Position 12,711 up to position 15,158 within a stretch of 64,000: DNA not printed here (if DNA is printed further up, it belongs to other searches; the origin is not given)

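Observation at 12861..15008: Octaheme c-type cytochrome carrying a T9SS sorting domain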

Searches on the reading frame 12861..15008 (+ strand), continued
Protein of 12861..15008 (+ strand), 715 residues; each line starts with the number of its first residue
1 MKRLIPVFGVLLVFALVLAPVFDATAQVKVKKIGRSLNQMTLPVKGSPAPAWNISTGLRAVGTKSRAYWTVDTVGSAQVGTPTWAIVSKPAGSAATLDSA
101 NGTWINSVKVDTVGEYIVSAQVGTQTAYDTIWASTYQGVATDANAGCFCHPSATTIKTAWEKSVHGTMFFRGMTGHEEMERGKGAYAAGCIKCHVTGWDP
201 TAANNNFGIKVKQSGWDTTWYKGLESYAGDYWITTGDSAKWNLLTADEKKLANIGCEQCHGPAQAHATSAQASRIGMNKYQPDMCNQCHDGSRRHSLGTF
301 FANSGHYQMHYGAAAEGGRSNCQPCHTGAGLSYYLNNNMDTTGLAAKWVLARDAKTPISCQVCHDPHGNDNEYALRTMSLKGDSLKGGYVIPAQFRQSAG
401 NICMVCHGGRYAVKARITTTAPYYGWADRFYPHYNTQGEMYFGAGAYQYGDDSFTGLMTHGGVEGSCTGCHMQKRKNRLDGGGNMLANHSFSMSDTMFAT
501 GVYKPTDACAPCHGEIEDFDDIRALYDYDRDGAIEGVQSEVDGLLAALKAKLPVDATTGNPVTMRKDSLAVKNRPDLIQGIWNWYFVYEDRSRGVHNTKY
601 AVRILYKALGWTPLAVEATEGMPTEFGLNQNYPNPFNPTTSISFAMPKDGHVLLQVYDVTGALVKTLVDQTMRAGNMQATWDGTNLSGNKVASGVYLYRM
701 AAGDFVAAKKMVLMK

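Call 46: find_encoding_contigs(protein=P0021, flank=8000, max_places=1)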
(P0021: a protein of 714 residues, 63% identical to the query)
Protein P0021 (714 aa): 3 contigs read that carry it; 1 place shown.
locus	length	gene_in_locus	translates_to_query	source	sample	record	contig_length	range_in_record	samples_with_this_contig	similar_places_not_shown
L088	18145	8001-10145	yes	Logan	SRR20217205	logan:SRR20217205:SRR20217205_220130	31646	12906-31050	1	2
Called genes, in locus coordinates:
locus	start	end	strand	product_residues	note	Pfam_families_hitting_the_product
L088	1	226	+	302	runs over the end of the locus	PF00574:CLP_protease (faint), PF01343:Peptidase_S49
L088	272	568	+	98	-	PF00216:Bac_DNA_binding, PF18291:HU-HIG (weak), PF18289:HU-CCDC81_euk_2 (faint)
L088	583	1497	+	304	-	PF12773:DZR, PF13240:Zn_Ribbon_1 (weak), PF13248:Zn_ribbon_3 (faint), PF17032:Zn_ribbon_15 (faint), PF18912:DZR_2 (faint), PF13414:TPR_11 (faint), PF14559:TPR_19 (faint), PF14561:TPR_20 (faint), +2 more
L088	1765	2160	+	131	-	-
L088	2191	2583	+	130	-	PF06103:DUF948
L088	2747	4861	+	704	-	PF00009:GTP_EFTU, PF22042:EF-G_D2, PF14492:EFG_III, PF16658:RF3_C (weak), PF03764:EFG_IV, PF00679:EFG_C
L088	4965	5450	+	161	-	PF01230:HIT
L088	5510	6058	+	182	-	PF04542:Sigma70_r2, PF08281:Sigma70_r4_2, PF04545:Sigma70_r4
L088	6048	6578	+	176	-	-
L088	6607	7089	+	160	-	-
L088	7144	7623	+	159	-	PF01613:Flavin_Reduct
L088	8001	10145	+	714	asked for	PF22113:Mtrc-MtrF_II-IV_dom (faint), PF14537:Cytochrom_c3_2 (faint), PF09699:Paired_CXXCH_1 (faint), PF14522:Cytochrome_C7 (weak), PF13860:FlgD_ig, PF18962:Por_Secre_tail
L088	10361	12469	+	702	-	PF18962:Por_Secre_tail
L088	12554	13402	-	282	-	PF10043:DUF2279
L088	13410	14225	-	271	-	-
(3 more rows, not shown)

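Call 72: search_protein_families(library=pfam, proteins=[L003:648-1880:+, L003:1986-4307:+, L003:4326-5210:+, L003:5233-6597:+, L003:6603-8144:+, L003:8282-9400:-, L003:9857-12628:+, L003:12703-14202:+, L003:14330-15841:-, L003:17434-22281:+], max_evalue=0.001)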
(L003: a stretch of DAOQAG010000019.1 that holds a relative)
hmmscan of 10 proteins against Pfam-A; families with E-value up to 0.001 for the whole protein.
L003:648-1880:+ (410 aa): 1 family
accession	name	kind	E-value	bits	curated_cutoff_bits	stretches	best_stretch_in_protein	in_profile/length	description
PF01594.21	AI-2E_transport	-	3.4e-58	197.8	34.3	1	76-399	2-325/327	AI-2E family transporter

L003:1986-4307:+ (773 aa): 0 families

L003:4326-5210:+ (294 aa): 4 families
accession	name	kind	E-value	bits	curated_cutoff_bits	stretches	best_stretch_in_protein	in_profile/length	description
PF14522.11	Cytochrome_C7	-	6e-15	55.3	24.8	2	29-81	2-66/67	Cytochrome c7 and related cytochrome c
PF14537.11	Cytochrom_c3_2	-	2.8e-10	41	25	0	38-140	4-78/79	Cytochrome c3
PF22113.1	Mtrc-MtrF_II-IV_dom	-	6.8e-06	26.2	30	0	72-119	118-166/176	Outer membrane cytochrome MtrC/MtrF-like, domains II/IV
PF02085.21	Cytochrom_CIII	-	2.5e-05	25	22.9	0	23-75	16-57/101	Class III cytochrome C family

L003:5233-6597:+ (454 aa): 3 families
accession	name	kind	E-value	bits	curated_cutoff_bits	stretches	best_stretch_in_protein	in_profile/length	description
PF14522.11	Cytochrome_C7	-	1.9e-12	47.3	24.8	0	234-296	13-67/67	Cytochrome c7 and related cytochrome c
PF14537.11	Cytochrom_c3_2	-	2.4e-11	44.4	25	1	273-349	8-79/79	Cytochrome c3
PF22113.1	Mtrc-MtrF_II-IV_dom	-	5.4e-10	39.5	30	0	234-282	120-167/176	Outer membrane cytochrome MtrC/MtrF-like, domains II/IV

L003:6603-8144:+ (513 aa): 1 family
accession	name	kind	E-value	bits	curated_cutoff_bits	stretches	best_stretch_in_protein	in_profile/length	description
PF01564.23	Spermine_synth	-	2.1e-06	27.9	22.9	1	303-421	40-164/186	Spermine/spermidine synthase domain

L003:8282-9400:- (372 aa): 1 family
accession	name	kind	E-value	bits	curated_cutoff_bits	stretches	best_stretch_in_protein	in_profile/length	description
PF25819.1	Nal1_C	-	2.8e-06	27.1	26.1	1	242-351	128-231/268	Nal1 C-terminal domain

L003:9857-12628:+ (923 aa): 8 families
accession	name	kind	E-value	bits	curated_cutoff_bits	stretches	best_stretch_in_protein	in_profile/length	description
PF22113.1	Mtrc-MtrF_II-IV_dom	-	1.7e-13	50.9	30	1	256-341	73-166/176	Outer membrane cytochrome MtrC/MtrF-like, domains II/IV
PF14522.11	Cytochrome_C7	-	2.3e-13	50.2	24.8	1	235-306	10-67/67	Cytochrome c7 and related cytochrome c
PF13860.13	FlgD_ig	-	6.5e-12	45.7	27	1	860-911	25-76/79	FlgD Ig-like domain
PF18962.6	Por_Secre_tail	-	6e-07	30.1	27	1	840-920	2-74/75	Secretion system C-terminal sorting domain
PF14537.11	Cytochrom_c3_2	-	3.1e-06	28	25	0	237-307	5-66/79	Cytochrome c3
PF13435.11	Cytochrome_C554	-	5.1e-05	24.6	20.8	0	149-199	1-66/84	Cytochrome c554 and c-prime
PF13585.12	CHU_C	-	6.7e-05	23.4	27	0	857-915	26-78/86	CHU_C Type IX secretion signal domain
PF22352.2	K319L-like_PKD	-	7.8e-05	23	27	0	61-125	14-80/84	K319L-like, PKD domain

L003:12703-14202:+ (499 aa): 5 families
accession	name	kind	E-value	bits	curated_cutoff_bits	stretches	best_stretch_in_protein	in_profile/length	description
PF03264.19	Cytochrom_NNT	-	2.5e-08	34.3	24.1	1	100-185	8-97/174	NapC/NirT cytochrome c family, N-terminal region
PF14537.11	Cytochrom_c3_2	-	1.5e-06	29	25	0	428-495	8-65/79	Cytochrome c3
PF14522.11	Cytochrome_C7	-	3.8e-05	23.9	24.8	0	134-209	18-66/67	Cytochrome c7 and related cytochrome c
PF22113.1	Mtrc-MtrF_II-IV_dom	-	6.9e-05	22.9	30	0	143-213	71-131/176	Outer membrane cytochrome MtrC/MtrF-like, domains II/IV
PF02085.21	Cytochrom_CIII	-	0.00087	20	22.9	0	419-496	24-84/101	Class III cytochrome C family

L003:14330-15841:- (503 aa): 2 families
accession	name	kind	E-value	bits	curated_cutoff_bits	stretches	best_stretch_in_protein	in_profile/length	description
PF16980.11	CitMHS_2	-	2.8e-183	610.1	25.7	1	37-503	4-448/448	Putative citrate transport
PF03600.22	CitMHS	-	2.8e-12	46.8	31.9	1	133-419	81-316/336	Citrate transporter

L003:17434-22281:+ (1615 aa): 0 families

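Call 106: find_encoding_contigs(protein=P0090, flank=8000, max_places=1)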
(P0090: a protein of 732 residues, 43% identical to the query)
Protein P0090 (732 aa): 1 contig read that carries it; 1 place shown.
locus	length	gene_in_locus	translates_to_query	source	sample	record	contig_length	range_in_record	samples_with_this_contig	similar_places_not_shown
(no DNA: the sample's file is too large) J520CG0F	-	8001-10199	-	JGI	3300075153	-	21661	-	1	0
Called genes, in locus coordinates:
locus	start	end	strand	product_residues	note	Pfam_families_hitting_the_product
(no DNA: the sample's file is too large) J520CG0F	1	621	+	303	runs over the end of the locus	PF00574:CLP_protease (faint), PF01343:Peptidase_S49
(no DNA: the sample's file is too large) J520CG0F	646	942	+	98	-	PF00216:Bac_DNA_binding, PF18291:HU-HIG (weak)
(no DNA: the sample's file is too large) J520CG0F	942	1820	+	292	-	PF12773:DZR (weak), PF13240:Zn_Ribbon_1 (faint), PF14559:TPR_19 (faint), PF13181:TPR_8 (faint), PF13414:TPR_11 (faint), PF13428:TPR_14 (faint), PF13431:TPR_17 (faint), PF13432:TPR_16 (weak), +2 more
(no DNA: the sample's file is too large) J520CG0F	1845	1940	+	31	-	-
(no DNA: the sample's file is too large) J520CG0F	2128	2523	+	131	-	-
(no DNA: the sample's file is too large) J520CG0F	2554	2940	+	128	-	PF06103:DUF948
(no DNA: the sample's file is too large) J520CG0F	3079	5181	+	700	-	PF00009:GTP_EFTU, PF03144:GTP_EFTU_D2 (weak), PF22042:EF-G_D2, PF14492:EFG_III, PF16658:RF3_C (weak), PF03764:EFG_IV, PF00679:EFG_C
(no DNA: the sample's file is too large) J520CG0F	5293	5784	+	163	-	PF01230:HIT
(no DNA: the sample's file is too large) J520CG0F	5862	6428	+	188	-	PF04542:Sigma70_r2, PF08281:Sigma70_r4_2, PF04545:Sigma70_r4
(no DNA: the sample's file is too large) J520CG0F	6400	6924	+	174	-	-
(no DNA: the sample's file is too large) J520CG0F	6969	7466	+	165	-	-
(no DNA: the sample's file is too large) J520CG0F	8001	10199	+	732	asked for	PF14537:Cytochrom_c3_2 (faint), PF22113:Mtrc-MtrF_II-IV_dom (faint), PF02335:Cytochrom_C552 (faint), PF14522:Cytochrome_C7 (faint), PF13860:FlgD_ig, PF18962:Por_Secre_tail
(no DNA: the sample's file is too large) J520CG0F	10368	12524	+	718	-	PF18962:Por_Secre_tail (weak)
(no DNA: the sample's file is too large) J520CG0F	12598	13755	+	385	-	PF00266:Aminotran_5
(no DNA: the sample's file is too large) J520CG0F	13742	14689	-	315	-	PF02541:Ppx-GppA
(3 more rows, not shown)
